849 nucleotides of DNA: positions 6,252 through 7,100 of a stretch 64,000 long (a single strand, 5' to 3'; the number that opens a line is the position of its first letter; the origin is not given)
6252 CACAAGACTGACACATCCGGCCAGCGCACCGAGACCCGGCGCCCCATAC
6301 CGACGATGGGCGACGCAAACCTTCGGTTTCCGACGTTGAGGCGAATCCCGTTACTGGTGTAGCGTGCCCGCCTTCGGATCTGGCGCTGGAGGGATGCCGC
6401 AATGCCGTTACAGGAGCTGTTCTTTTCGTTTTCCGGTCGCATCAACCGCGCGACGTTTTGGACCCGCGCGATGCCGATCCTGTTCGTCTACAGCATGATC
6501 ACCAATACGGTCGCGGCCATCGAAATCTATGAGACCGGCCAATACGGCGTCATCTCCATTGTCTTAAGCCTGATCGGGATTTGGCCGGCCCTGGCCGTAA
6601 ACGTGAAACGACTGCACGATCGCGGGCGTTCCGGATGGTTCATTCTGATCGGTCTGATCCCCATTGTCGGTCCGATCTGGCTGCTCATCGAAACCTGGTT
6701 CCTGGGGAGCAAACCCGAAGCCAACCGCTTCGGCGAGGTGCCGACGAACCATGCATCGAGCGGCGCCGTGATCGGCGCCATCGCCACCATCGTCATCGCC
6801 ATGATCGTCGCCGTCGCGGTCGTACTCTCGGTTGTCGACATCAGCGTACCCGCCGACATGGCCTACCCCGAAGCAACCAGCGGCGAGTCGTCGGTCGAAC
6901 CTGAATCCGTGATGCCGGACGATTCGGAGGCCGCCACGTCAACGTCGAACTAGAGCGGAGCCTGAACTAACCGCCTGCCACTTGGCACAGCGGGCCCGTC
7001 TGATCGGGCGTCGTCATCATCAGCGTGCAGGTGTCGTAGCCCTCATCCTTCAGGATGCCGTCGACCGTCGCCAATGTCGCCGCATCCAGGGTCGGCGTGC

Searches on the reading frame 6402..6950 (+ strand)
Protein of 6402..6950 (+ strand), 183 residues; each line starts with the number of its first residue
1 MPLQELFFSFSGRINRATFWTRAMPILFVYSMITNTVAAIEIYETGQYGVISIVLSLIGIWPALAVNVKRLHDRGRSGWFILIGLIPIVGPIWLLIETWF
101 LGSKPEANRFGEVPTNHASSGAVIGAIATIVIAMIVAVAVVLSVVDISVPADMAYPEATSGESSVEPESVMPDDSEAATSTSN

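Call 89: search_protein_families(library=pfam, max_evalue=0.001, proteins=[window:6402-6950:+])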
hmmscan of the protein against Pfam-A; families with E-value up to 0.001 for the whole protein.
window:6402-6950:+ (183 aa): 1 family
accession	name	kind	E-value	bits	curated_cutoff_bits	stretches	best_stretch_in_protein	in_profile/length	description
PF05656.20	DUF805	-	3.4e-27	95.5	25.7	1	7-112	1-111/111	Protein of unknown function (DUF805)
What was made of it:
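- On DUF805 (PF05656): By contrast, the window's gene at 6402 scores 95.5 bits over positions 1-111 (call 89).
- Checked: So is the DUF805 gene at 6402 (95.5 bits, call 89).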
